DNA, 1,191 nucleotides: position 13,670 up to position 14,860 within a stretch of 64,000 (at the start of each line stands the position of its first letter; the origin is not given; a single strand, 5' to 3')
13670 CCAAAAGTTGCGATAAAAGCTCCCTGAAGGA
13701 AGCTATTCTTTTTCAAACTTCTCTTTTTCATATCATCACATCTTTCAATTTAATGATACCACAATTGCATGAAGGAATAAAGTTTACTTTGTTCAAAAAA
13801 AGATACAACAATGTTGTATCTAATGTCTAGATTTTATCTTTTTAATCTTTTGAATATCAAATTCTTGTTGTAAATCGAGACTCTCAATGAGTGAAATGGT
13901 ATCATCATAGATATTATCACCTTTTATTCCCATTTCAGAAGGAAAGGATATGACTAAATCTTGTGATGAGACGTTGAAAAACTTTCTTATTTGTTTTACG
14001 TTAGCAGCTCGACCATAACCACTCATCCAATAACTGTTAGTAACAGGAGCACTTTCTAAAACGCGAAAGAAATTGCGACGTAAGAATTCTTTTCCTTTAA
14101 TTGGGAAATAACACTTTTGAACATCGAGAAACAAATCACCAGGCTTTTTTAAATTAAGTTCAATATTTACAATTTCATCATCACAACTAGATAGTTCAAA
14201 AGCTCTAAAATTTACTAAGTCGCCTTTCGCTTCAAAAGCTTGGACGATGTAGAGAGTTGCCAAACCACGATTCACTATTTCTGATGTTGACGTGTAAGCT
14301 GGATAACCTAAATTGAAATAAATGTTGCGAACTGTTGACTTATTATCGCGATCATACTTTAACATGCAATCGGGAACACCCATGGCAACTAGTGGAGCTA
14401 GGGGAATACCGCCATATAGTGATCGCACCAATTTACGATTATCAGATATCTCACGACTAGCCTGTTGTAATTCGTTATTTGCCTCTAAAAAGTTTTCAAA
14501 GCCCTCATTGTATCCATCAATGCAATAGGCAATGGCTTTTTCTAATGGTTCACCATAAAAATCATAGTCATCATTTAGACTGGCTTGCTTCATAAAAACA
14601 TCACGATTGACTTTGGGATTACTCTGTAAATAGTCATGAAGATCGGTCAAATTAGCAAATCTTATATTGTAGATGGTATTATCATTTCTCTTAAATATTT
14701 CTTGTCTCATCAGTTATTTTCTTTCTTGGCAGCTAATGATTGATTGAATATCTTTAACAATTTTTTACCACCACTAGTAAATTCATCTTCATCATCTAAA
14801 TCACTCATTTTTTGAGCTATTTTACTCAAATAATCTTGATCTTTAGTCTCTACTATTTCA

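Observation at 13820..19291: Four translationally coupled genes: TelA-like coiled-coil protein, unknown, coiled-coil AAA_5 ATPase, unknown (candidate stress/defence module)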

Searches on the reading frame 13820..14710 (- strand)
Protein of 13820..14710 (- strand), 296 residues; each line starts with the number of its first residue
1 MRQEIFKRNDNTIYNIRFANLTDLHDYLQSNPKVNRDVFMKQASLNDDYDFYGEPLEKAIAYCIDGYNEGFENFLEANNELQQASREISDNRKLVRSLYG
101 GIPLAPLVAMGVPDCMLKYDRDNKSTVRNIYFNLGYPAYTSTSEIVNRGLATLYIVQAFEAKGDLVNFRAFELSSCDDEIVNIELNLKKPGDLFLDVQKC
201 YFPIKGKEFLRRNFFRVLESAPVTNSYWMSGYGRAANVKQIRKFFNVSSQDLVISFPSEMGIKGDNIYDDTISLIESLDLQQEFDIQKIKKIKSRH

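Call 3: search_protein_families(library=pfam, proteins=[window:13820-14710:-], max_evalue=1)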
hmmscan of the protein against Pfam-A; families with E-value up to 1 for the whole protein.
window:13820-14710:- (296 aa): 1 family
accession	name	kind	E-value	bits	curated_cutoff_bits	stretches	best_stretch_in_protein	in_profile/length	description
PF23822.1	DUF7192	-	6.8e-18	65.4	27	1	9-240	7-245/281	Domain of unknown function (DUF7192)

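Call 4: search_protein_families(library=padloc, proteins=[window:13820-14710:-], max_evalue=1)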
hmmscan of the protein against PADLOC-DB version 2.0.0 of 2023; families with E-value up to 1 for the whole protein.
window:13820-14710:- (296 aa): 0 families

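Call 5: search_protein_families(library=ncbifam, proteins=[window:13820-14710:-], max_evalue=1)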
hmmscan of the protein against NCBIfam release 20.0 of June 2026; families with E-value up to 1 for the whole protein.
window:13820-14710:- (296 aa): 0 families

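Call 6: search_protein_families(library=phrogs, proteins=[window:13820-14710:-], max_evalue=1)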
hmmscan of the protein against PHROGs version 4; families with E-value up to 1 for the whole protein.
window:13820-14710:- (296 aa): 1 family
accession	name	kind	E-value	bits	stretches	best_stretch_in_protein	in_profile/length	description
phrog_1909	-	unknown function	2.3e-21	77.3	1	9-237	10-247/287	-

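Call 14: find_homologous_proteins(query=window:13820-14710:-)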
Query window:13820-14710:- (296 aa): 97 proteins with E <= 0.001 among 796 candidates.
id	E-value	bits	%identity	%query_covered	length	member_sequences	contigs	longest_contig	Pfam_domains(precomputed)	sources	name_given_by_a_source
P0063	1.1e-193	660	99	100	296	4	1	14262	PF23822.2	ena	-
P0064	3.5e-140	484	70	100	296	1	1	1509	PF23822.2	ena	-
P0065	6.1e-140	484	70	100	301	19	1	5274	PF23822.2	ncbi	-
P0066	3.0e-139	481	70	99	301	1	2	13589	PF23822.2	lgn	-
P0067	1.1e-137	476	69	100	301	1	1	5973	PF23822.2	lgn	-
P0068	2.3e-137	475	70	99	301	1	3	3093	PF23822.2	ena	-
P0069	2.4e-137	475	70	99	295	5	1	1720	PF23822.2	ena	-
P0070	7.5e-137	473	70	99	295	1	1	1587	PF23822.2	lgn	-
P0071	9.8e-137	473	69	99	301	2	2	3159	PF23822.2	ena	-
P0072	1.3e-136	473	70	99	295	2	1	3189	PF23822.2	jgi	jgi:hypothetical protein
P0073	2.8e-136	472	70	99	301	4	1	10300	PF23822.2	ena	-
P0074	2.8e-131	455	67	100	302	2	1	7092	PF23822.2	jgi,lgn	-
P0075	3.4e-130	452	69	95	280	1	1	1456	PF23822.2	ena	-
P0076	6.1e-130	451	66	100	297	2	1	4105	PF23822.2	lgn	-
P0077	8.5e-130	450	66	100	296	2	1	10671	PF23822.2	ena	-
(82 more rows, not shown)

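Call 24: search_solved_structures(query=A2, max_evalue=10)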
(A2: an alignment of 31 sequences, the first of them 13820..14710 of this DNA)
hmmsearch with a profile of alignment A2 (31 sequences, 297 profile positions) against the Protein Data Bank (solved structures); distinct sequences matched with E-value up to 10: 0.

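Call 25: search_dna_similar(query=window:13820-14710:-, collection=phages, mode=protein, max_evalue=0.001, max_rows=30)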
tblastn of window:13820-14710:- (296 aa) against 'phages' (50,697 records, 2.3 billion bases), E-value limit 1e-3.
Records with a match: 239; places in all: 239; records where one place covers at least 80% of the query: 231.
Best place of each record, by identity: <60% 239.
By first word of the organism name: Staphylococcus 236; Mycobacterium 2; Enterococcus 1.
By host as written in the record: Staphylococcus aureus 85; - 29; Staphylococcus sp. 17; Staphylococcus carnosus TM300 17; Staphylococcus xylosus M1997-2/10 8; Staphylococcus aureus ATCC 25923 6; Staphylococcus 6; Staphylococcus aureus strain 6409 4; and 45 more.
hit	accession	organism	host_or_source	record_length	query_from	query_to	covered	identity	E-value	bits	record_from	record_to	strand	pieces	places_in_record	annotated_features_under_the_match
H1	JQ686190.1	Staphylococcus phage G15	Staphylococcus aureus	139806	10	278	91%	25.5%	2e-7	58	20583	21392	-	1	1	hypothetical protein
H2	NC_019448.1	Staphylococcus phage G15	Staphylococcus aureus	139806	10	278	91%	25.5%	2e-7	58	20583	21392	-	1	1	hypothetical protein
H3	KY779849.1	Staphylococcus phage qdsa002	Staphylococcus aureus ATCC 43300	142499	10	278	91%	25.5%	2e-7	58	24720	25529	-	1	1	hypothetical protein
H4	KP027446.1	Staphylococcus phage phiIPLA-RODI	Staphylococcus sp.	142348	10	278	91%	25.5%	8e-7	56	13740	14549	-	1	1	hypothetical protein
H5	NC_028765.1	Staphylococcus phage phiIPLA-RODI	Staphylococcus sp.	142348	10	278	91%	25.5%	8e-7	56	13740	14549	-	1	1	hypothetical protein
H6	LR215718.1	Staphylococcus phage Stab20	-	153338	10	278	91%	25.5%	8e-7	56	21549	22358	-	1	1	g054c: hypothetical protein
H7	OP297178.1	Staphylococcus phage vB_ScaM-V1SC04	Staphylococcus capitis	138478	10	278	91%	25.5%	1e-6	56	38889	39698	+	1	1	hypothetical protein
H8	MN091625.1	Staphylococcus phage PALS_1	Staphylococcus aureus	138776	10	278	91%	25.5%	1e-6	56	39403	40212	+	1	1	hypothetical protein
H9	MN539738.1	Staphylococcus phage vB_SauM-D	Staphylococcus aureus ATCC 6538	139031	10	278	91%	25.1%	2e-7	58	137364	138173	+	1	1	record has no annotation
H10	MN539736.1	Staphylococcus phage vB_SauM-A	Staphylococcus aureus ATCC 6538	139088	10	278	91%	25.1%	2e-7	58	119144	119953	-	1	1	record has no annotation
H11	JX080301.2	Staphylococcus phage A3R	Staphylococcus aureus strain R19930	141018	10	278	91%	25.1%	2e-7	58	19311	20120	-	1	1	hypothetical protein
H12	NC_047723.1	Staphylococcus phage A3R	Staphylococcus aureus strain R19930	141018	10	278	91%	25.1%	2e-7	58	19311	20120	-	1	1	hypothetical protein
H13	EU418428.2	Staphylococcus phage A5W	Staphylococcus aureus NCTC9789 (=PS80)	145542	10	278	91%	25.1%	2e-7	58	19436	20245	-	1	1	ORF028: gpORF028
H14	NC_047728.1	Staphylococcus phage A5W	Staphylococcus aureus NCTC9789 (=PS80)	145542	10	278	91%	25.1%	2e-7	58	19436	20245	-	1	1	ORF028: gpORF028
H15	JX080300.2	Staphylococcus phage Staph1N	Staphylococcus aureus strain NCTC9789 ...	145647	10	278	91%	25.1%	2e-7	58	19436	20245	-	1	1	hypothetical protein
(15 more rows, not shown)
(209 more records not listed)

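Call 27: get_annotated_region(hit=H12, flank=6000)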
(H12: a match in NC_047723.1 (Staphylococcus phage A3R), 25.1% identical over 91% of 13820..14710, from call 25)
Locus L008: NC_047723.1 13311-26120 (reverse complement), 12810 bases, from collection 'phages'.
description: Staphylococcus phage A3R, complete genome.
organism: Staphylococcus phage A3R (NCBI taxid 1195077)
taxonomy: Viruses; Duplodnaviria; Heunggongvirae; Uroviricota; Caudoviricetes; Herelleviridae; Twortvirinae; Kayvirus; Kayvirus G1
host: Staphylococcus aureus strain R19930; source: -; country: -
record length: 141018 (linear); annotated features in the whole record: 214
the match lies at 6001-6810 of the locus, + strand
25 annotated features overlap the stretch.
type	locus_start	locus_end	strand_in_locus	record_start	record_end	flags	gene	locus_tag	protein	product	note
CDS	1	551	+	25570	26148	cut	mbpB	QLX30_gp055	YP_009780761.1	MbpB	membrane protein; similar to Staphylococcus phage G1 ORF068 (INSD Accession Number AY954969) and to Staphylococcus ...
CDS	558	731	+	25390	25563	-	-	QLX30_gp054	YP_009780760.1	hypothetical protein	hypothetical protein; ORF039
CDS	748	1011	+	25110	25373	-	-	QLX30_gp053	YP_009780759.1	hypothetical protein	virion component; similar to Staphylococcus phage G1 ORF172 (INSD Accession Number AY954969); ORF038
CDS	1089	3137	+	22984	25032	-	-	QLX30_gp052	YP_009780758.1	hypothetical protein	similar to Staphylococcus phage G1 ORF007 (INSD Accession Number AY954969) and to Staphylococcus phage K ORF18 (INSD ...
CDS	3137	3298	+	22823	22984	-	-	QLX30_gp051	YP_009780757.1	hypothetical protein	similar to Staphylococcus phage G1 ORF259 (INSD Accession Number AY954969); ORF035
CDS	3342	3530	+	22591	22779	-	-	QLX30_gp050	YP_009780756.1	hypothetical protein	similar to Staphylococcus phage G1 ORF228 (INSD Accession Number AY954969); ORF034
CDS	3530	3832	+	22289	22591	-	hmzG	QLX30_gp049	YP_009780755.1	HmzG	similar to MazG; putative DNA binding protein; similar to Staphylococcus phage G1 ORF149 (INSD Accession Number ...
CDS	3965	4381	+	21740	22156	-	-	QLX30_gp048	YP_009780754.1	hypothetical protein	similar to Staphylococcus phage G1 ORF106 (INSD Accession Number AY954969) and to Staphylococcus phage K ORF16 (INSD ...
CDS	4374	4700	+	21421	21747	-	-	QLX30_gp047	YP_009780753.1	hypothetical protein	similar to Staphylococcus phage G1 ORF134 (INSD Accession Number AY954969); ORF030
CDS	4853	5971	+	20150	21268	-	-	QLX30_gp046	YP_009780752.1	hypothetical protein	AAA family ATPase; putative ATPase of AAA family; similar to Staphylococcus phage G1 ORF024 (INSD Accession Number ...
CDS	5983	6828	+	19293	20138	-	-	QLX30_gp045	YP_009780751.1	hypothetical protein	similar to Staphylococcus phage G1 ORF038 (INSD Accession Number AY954969) and to Staphylococcus phage K ORF14 (INSD ...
CDS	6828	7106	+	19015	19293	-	mbpR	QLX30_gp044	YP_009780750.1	MbpR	putative membrane protein; similar to Staphylococcus phage G1 ORF163 (INSD Accession Number AY954969)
CDS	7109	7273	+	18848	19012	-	mbpP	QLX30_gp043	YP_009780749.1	MbpP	hypothetical membrane protein; similar to Staphylococcal phage G1 ORF256 (INSD Accession Number AY954969)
CDS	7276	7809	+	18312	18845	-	-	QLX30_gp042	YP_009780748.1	hypothetical protein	similar to Staphylococcus phage G1 ORF077 (INSD Accession Number AY954969) and to Staphylococcus phage K ORF13 (INSD ...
CDS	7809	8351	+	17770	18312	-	-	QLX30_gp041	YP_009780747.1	hypothetical protein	similar to Staphylococcus phage G1 ORF072 (INSD Accession Number AY954969) and to Staphylococcus phage K ORF12 (INSD ...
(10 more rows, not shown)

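Call 35: predict_structure(alignment_id=A2)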
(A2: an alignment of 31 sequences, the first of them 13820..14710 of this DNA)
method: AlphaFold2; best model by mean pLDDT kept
length: 296 residues; sequences in the alignment: 31
mean_pLDDT: 86.9   pTM: 0.82
mean pLDDT of the five models: 86.9, 86.5, 86.2, 85.3, 85.2
residues with pLDDT >= 90: 176; 70-90: 76; 50-70: 42; < 50: 2
segments of 3 or more residues with pLDDT < 50: none
pLDDT, mean of each block of 10 residues (from residue 1): 94 96 96 95 87 92 88 83 66 59 65 59 71 93 93 91 87 96 89 80 92 96 93 93 94 96 95 96 89 84
secondary structure, 60 per line:
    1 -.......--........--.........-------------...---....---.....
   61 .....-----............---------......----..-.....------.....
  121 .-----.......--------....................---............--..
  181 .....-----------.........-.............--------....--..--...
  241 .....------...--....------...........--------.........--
elements in order: E2-8 E11-18 H21-29 H49-52 H56-65 H71-82 E92-97 H105-109 E116-121 E127-133 H142-161 E165-176 E179-185 H197-205 H207-219 H228-231 H238-245 E252-254 H257-260 H267-277 H286-294

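Call 39: search_dna_similar(query=window:13820-14710:-, collection=plasmids, mode=protein, max_evalue=0.001, max_rows=20)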
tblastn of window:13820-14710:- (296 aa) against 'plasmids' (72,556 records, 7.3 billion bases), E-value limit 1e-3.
No match.

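Call 50: find_related_loci(query=A2, collection=viral_contigs, flank=6000)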
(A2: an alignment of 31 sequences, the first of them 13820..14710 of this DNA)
Query A2 (296 aa) in viral_contigs; peptide patterns used: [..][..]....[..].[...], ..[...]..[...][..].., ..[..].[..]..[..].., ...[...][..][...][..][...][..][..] (x = any residue, [..] = any of these).
80 stretches matched a pattern; 1 encode a relative of the query (tblastn E <= 1e-3); 1 distinct loci.
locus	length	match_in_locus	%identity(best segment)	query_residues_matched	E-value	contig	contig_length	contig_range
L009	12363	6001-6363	31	111-240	1e-9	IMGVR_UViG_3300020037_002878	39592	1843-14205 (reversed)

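Call 98: search_protein_families(library=phrogs, proteins=[L009:2273-2701:+, L009:3295-3621:+, L009:3657-4031:+, L009:4202-5611:+, L009:5620-6612:+, L009:6916-7908:+, L009:8319-9161:+, L009:9173-9580:+, L009:9963-10502:+, L009:10505-10921:+], max_evalue=0.001)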
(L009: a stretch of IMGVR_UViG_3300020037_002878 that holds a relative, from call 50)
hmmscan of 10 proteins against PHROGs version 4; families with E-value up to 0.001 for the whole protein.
L009:2273-2701:+ (142 aa): 1 family
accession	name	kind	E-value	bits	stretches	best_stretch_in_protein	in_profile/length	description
phrog_7247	-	unknown function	7.1e-08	33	1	2-75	5-84/365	-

L009:3295-3621:+ (108 aa): 0 families

L009:3657-4031:+ (124 aa): 0 families

L009:4202-5611:+ (469 aa): 6 families
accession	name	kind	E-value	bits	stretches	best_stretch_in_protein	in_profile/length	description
phrog_249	-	moron, auxiliary metabolic gene and host takeover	5e-55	188.4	1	97-449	21-376/380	porphyrin biosynthesis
phrog_16448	-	other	1.6e-11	44.2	1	219-360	446-587/680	ATPase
phrog_5424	-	other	5.2e-07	29.7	1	219-301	277-362/527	ATPase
phrog_3757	-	unknown function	6.4e-06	26.8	1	193-296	97-195/367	-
phrog_10401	-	other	0.00012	22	1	224-296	462-529/667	ATPase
phrog_15585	-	unknown function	0.00053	19.4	0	226-296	353-427/793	-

L009:5620-6612:+ (330 aa): 1 family
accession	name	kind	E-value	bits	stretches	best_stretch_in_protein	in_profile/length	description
phrog_1909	-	unknown function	3.2e-20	73.5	1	37-248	16-250/287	-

L009:6916-7908:+ (330 aa): 6 families
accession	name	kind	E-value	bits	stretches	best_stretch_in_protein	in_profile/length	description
phrog_19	-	DNA, RNA and nucleotide metabolism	4e-34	119.5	1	25-310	274-584/621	DnaB-like replicative helicase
phrog_239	-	DNA, RNA and nucleotide metabolism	1.2e-27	98.2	1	61-314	322-607/801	DNA primase/helicase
phrog_243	-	DNA, RNA and nucleotide metabolism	5.4e-17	62.6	2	75-148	15-84/273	DnaB-like replicative helicase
phrog_97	-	other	1e-06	29.2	1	78-139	48-118/506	UvsX-like recombinase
phrog_5482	-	unknown function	1e-06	28.7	0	178-272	161-257/341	-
phrog_1284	-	unknown function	9.8e-06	26.1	1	105-284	43-242/306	-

L009:8319-9161:+ (280 aa): 2 families
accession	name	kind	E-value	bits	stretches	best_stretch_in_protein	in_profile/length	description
phrog_1990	-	DNA, RNA and nucleotide metabolism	3.4e-10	40.8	1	36-226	29-210/290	Cas4-domain exonuclease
phrog_1706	-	DNA, RNA and nucleotide metabolism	9.6e-06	26.2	1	119-247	113-243/293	CRISPR/Cas system associated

L009:9173-9580:+ (135 aa): 0 families

L009:9963-10502:+ (179 aa): 0 families

L009:10505-10921:+ (138 aa): 0 families
